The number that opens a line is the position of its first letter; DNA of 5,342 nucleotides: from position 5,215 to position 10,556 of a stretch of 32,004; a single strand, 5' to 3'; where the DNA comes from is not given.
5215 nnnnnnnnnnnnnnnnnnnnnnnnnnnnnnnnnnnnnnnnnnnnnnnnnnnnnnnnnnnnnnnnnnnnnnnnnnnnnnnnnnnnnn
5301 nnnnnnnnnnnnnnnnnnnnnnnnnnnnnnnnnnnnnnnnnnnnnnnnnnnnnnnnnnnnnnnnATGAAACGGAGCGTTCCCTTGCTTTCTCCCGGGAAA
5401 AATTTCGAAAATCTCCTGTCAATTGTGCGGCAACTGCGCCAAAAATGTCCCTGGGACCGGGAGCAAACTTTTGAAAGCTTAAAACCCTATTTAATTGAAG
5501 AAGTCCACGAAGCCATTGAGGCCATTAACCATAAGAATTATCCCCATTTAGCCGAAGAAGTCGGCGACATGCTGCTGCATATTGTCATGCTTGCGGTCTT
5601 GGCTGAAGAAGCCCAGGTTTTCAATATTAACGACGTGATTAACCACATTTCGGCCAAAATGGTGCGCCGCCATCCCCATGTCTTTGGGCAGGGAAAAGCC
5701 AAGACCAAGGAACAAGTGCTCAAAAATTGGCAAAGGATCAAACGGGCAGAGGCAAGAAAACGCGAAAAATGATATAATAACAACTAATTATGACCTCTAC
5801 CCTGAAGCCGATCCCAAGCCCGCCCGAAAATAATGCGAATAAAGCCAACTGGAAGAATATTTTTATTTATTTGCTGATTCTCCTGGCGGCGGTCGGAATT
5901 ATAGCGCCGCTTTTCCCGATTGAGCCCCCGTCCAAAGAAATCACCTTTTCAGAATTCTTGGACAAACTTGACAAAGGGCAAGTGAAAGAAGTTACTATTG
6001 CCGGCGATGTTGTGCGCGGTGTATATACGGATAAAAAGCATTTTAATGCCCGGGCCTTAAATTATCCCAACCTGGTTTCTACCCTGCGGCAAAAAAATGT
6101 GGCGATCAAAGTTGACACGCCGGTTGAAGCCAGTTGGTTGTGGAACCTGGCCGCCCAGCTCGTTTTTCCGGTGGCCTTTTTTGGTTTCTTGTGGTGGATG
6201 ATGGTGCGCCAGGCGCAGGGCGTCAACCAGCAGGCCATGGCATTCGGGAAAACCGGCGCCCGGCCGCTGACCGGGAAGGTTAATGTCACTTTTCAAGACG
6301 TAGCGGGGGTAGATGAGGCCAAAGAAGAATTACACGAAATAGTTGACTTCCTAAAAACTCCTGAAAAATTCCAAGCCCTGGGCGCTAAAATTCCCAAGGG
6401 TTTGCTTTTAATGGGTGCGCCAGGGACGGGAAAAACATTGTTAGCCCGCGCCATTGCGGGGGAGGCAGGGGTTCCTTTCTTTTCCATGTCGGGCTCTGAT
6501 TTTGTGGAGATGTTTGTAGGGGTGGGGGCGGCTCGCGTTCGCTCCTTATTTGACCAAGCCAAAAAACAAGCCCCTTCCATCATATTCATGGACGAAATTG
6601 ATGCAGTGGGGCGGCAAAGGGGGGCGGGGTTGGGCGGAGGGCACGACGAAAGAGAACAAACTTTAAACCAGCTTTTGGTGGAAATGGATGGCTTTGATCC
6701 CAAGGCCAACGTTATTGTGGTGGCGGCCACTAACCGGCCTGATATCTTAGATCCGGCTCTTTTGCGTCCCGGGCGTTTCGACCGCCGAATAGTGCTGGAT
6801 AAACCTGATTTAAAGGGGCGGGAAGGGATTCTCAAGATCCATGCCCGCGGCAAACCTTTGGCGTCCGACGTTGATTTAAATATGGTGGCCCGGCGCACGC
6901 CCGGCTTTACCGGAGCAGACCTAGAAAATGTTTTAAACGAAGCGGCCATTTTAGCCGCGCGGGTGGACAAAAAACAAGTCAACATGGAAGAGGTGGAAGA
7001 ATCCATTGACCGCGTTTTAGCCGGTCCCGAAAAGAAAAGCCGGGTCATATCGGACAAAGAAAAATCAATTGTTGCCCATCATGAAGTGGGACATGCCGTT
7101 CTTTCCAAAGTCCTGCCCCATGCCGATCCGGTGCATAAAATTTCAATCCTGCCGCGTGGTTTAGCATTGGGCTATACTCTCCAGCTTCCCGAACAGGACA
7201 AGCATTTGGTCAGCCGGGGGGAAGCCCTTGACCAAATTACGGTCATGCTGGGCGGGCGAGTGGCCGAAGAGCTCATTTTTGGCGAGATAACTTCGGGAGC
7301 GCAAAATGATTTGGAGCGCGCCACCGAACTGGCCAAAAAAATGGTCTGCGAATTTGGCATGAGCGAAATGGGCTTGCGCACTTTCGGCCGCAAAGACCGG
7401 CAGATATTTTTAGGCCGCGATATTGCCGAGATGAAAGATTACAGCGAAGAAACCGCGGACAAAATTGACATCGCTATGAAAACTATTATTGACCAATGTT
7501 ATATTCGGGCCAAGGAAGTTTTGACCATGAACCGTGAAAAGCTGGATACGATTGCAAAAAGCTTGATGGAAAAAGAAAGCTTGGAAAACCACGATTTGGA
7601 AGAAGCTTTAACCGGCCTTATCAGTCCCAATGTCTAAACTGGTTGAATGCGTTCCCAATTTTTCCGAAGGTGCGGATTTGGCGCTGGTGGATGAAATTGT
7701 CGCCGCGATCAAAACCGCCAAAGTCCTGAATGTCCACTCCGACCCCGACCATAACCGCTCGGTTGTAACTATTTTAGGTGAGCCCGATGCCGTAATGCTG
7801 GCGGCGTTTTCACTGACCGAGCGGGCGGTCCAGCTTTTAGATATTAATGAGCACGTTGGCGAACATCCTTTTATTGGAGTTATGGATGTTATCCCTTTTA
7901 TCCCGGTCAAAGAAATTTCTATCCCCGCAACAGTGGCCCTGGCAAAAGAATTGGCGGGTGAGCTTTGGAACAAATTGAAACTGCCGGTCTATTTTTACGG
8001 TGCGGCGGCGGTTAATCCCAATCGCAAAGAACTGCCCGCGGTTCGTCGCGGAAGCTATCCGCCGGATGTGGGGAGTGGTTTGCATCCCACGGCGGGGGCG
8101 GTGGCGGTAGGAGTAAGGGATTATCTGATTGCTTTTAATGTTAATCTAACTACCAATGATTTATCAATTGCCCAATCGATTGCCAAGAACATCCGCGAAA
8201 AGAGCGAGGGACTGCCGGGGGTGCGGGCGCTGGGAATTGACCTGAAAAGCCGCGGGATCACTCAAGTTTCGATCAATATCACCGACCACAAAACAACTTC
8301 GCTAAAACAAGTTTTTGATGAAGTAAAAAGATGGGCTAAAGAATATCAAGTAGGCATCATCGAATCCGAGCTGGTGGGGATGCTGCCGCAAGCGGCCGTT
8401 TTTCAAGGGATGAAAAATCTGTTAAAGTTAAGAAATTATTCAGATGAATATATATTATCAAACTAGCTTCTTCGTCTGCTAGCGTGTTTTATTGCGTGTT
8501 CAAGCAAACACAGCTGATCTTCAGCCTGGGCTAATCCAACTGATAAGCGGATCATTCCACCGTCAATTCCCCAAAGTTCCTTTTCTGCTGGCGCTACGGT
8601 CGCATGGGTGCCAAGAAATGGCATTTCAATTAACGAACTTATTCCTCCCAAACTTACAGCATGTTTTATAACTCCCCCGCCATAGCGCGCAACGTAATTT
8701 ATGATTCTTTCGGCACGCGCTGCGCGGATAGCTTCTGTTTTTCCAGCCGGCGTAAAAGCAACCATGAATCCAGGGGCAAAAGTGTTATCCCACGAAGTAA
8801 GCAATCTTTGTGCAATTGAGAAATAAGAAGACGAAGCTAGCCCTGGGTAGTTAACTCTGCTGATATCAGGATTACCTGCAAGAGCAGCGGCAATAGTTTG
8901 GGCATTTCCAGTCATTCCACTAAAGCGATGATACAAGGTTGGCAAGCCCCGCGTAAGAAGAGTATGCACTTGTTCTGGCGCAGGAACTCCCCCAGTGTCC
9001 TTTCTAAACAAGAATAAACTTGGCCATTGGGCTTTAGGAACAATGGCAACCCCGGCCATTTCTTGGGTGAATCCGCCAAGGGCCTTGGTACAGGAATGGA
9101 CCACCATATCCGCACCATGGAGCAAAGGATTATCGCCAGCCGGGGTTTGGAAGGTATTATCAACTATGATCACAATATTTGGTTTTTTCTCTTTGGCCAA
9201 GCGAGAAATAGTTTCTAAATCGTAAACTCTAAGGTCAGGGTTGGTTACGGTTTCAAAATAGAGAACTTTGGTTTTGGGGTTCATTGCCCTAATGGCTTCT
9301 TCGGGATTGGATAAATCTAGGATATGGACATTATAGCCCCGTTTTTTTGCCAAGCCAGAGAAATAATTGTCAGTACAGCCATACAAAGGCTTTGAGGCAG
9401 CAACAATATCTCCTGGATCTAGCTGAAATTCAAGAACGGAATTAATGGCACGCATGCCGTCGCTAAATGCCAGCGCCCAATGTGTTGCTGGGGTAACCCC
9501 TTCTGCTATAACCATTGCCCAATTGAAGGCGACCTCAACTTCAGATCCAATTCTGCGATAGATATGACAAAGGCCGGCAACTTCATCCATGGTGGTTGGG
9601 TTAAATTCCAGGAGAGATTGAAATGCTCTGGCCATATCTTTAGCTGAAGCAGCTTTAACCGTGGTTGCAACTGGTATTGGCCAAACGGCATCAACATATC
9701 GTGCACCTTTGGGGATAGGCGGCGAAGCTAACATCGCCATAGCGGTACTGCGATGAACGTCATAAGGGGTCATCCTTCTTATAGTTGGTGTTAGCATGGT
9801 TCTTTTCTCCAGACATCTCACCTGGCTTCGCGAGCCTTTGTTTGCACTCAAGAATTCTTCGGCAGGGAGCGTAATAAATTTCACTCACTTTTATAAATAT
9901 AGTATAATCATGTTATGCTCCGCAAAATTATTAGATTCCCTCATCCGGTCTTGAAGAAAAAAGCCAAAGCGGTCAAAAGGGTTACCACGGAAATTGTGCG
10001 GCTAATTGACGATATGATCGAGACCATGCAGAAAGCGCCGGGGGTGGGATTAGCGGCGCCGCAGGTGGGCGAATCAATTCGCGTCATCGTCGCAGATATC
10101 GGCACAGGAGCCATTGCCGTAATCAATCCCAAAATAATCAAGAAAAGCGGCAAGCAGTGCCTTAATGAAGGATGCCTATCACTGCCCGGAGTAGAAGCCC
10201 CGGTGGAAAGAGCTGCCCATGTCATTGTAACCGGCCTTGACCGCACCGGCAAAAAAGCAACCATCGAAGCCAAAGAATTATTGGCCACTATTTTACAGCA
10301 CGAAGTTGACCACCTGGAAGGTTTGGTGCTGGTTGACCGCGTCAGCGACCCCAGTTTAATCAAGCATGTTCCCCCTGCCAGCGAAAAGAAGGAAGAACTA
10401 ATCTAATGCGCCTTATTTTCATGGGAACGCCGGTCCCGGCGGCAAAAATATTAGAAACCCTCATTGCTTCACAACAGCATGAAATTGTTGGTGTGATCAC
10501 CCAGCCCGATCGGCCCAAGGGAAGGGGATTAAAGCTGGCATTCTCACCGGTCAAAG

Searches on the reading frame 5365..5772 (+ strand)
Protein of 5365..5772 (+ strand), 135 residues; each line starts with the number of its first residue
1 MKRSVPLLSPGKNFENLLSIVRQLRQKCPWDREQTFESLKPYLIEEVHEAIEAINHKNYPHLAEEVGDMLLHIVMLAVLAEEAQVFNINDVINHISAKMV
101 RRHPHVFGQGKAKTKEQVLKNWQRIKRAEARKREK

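Call 9: search_protein_families(library=pfam, proteins=[window:5365-5772:+])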
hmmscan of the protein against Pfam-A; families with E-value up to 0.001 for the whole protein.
window:5365-5772:+ (135 aa): 2 families
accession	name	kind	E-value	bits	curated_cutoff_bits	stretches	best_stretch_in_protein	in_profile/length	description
PF03819.22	MazG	-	1.6e-25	89.6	22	1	34-107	1-74/74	MazG nucleotide pyrophosphohydrolase domain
PF01503.22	PRA-PH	-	0.00067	20.4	21.3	0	24-79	14-70/86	Phosphoribosyl-ATP pyrophosphohydrolase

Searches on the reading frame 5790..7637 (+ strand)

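Call 9: search_protein_families(library=pfam, proteins=[window:5790-7637:+])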
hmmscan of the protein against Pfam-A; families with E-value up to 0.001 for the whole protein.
window:5790-7637:+ (615 aa): 7 families
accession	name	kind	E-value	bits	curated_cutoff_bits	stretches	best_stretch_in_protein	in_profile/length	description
PF01434.24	Peptidase_M41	-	3.1e-69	233.1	29.9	1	418-605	1-190/191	Peptidase family M41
PF00004.35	AAA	-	4.8e-46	156.9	21.2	1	205-336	1-129/131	ATPase family associated with various cellular activities (AAA)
PF17862.7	AAA_lid_3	-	2.7e-14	52.8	27.2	1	360-404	1-45/45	AAA+ lid domain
PF06480.20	FtsH_ext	-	4.6e-14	52.9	25.5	1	24-110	1-102/103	FtsH Extracellular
PF07728.20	AAA_5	-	5.2e-05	23.7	22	1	205-325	2-136/139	AAA domain (dynein-related subfamily)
PF06068.19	TIP49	-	0.00013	21.7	23.8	1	203-238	51-88/347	TIP49 P-loop domain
PF13191.12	AAA_16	-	0.00083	20.3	32.6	0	200-224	22-46/167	AAA ATPase domain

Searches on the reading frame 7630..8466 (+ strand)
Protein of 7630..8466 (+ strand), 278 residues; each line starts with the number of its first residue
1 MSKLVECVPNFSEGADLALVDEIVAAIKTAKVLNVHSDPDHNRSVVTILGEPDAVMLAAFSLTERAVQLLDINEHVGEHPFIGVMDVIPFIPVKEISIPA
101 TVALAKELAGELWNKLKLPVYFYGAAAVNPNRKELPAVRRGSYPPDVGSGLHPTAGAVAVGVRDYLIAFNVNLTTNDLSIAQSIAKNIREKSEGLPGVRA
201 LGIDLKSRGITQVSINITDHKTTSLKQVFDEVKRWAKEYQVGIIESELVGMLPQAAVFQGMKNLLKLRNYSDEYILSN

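Call 7: search_protein_families(library=pfam, proteins=[window:7630-8466:+])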
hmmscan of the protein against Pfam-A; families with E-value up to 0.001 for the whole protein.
window:7630-8466:+ (278 aa): 2 families
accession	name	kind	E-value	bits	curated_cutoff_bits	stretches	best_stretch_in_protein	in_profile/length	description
PF07837.17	FTCD_N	-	5.1e-51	173.3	27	1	4-163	1-176/176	Formiminotransferase domain, N-terminal subdomain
PF02971.19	FTCD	-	5.2e-24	85.3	24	1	165-262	1-104/145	Formiminotransferase domain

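Call 8: search_protein_families(library=ncbifam, proteins=[window:7630-8466:+])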
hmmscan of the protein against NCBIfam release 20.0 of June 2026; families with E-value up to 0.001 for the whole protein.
window:7630-8466:+ (278 aa): 1 family
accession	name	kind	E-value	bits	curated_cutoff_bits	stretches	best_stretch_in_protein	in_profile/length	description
TIGR02024.1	FtcD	equivalog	5.2e-86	288.3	221.25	1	1-276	1-292/298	glutamate formimidoyltransferase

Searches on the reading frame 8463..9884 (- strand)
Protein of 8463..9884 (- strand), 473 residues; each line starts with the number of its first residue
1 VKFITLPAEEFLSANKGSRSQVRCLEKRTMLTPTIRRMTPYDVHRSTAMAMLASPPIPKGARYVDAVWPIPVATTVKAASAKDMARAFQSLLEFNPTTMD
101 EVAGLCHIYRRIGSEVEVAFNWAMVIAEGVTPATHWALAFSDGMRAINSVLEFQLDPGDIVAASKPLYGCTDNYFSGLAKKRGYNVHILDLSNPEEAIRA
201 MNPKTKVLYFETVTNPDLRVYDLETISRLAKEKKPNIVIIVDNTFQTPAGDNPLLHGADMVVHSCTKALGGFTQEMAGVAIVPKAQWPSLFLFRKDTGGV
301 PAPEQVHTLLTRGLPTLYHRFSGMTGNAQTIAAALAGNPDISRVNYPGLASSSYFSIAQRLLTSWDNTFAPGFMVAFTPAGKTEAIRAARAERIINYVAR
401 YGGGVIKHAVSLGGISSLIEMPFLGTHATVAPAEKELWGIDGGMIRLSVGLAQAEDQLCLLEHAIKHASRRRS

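Call 7: search_protein_families(library=pfam, proteins=[window:8463-9884:-])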
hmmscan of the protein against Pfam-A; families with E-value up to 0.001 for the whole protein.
window:8463-9884:- (473 aa): 3 families
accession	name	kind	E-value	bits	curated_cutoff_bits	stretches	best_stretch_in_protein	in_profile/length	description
PF01053.26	Cys_Met_Meta_PP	-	6.2e-73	246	27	1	101-465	40-380/381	Cys/Met metabolism PLP-dependent enzyme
PF00155.27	Aminotran_1_2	-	2.7e-10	40.4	19.7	1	134-270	64-222/361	Aminotransferase class I and II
PF06838.17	Met_gamma_lyase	-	0.00043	19.4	24.2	1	198-290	149-245/405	Methionine gamma-lyase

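Call 8: search_protein_families(library=ncbifam, proteins=[window:8463-9884:-])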
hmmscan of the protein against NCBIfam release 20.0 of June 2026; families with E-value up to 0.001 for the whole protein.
window:8463-9884:- (473 aa): 43 families (the best 25 are shown)
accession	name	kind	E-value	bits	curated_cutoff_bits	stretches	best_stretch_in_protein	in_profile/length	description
NF005695.0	PRK07503.1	equivalog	1.7e-64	218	666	1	107-470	57-399/403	methionine gamma-lyase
TIGR01328.1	met_gam_lyase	equivalog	2.7e-62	210.9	549.7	1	107-465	51-388/391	methionine gamma-lyase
NF006347.0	PRK08574.1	equivalog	2.4e-58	197.7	477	1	137-466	71-383/385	cystathionine gamma-synthase family protein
NF004876.0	PRK06234.1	subfamily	8.5e-58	196.3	666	1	107-466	56-396/400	methionine gamma-lyase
NF004821.0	PRK06176.1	equivalog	4.2e-55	187.1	642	1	137-467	68-378/380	cystathionine gamma-synthase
NF005871.0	PRK07811.1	equivalog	5e-54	183.4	513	1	134-466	76-387/389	cystathionine gamma-synthase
NF006097.0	PRK08249.1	equivalog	5.2e-53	179.9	600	1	97-469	50-397/402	cystathionine gamma-synthase family protein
NF005810.0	PRK07671.1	equivalog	8.9e-53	179.7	594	1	135-465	66-376/377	bifunctional cystathionine gamma-lyase/homocysteine desulfhydrase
TIGR01326.1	OAH_OAS_sulfhy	subfamily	3.1e-52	177.7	495.1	2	135-281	73-217/418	O-acetylhomoserine aminocarboxypropyltransferase/cysteine synthase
TIGR02080.1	O_succ_thio_ly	equivalog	5.7e-50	170.1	504.55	1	140-467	72-381/382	cystathionine gamma-synthase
NF005047.0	PRK06460.1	equivalog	6.4e-50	170.1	501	1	135-465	61-372/376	hypothetical protein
NF005263.0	PRK06767.1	equivalog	2.4e-49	168.4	617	1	107-469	53-387/392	methionine gamma-lyase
NF005976.0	PRK08064.1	equivalog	3.9e-49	167.6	627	1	137-468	72-383/390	cystathionine beta-lyase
TIGR01329.1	cysta_beta_ly_E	equivalog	7.8e-49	166.3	487.5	1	134-468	62-381/383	cystathionine beta-lyase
NF006003.0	PRK08133.1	equivalog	1.4e-47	162.3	522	1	135-456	82-385/396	O-succinylhomoserine sulfhydrylase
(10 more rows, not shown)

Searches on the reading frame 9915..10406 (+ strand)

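Call 7: search_protein_families(library=pfam, proteins=[window:9915-10406:+])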
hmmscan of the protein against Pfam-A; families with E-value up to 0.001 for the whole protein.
window:9915-10406:+ (163 aa): 1 family
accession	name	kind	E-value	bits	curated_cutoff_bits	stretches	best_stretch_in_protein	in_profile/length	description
PF01327.26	Pep_deformylase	-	5e-47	159.8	22.8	1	3-145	2-152/156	Polypeptide deformylase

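Call 8: search_protein_families(library=ncbifam, proteins=[window:9915-10406:+])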
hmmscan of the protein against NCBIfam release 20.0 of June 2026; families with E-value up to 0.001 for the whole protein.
window:9915-10406:+ (163 aa): 6 families
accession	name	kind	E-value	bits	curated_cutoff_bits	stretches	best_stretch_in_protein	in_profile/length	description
NF001159.1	PRK00150.1-3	subfamily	9.6e-46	155.4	125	1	2-145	2-152/167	peptide deformylase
TIGR00079.1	pept_deformyl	equivalog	6.3e-45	152.6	103.95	1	3-145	2-149/161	peptide deformylase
NF009484.0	PRK12846.1-5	equivalog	2.4e-33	115.2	190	1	2-144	3-148/165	peptide deformylase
NF009483.0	PRK12846.1-4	equivalog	3.9e-29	101.6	267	1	2-143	3-156/193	peptide deformylase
NF006670.0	PRK09218.1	equivalog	3.8e-25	88.5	162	1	1-138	1-135/136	peptide deformylase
NF011189.0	PRK14595.1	equivalog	9.1e-25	87.3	232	1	2-144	3-147/162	peptide deformylase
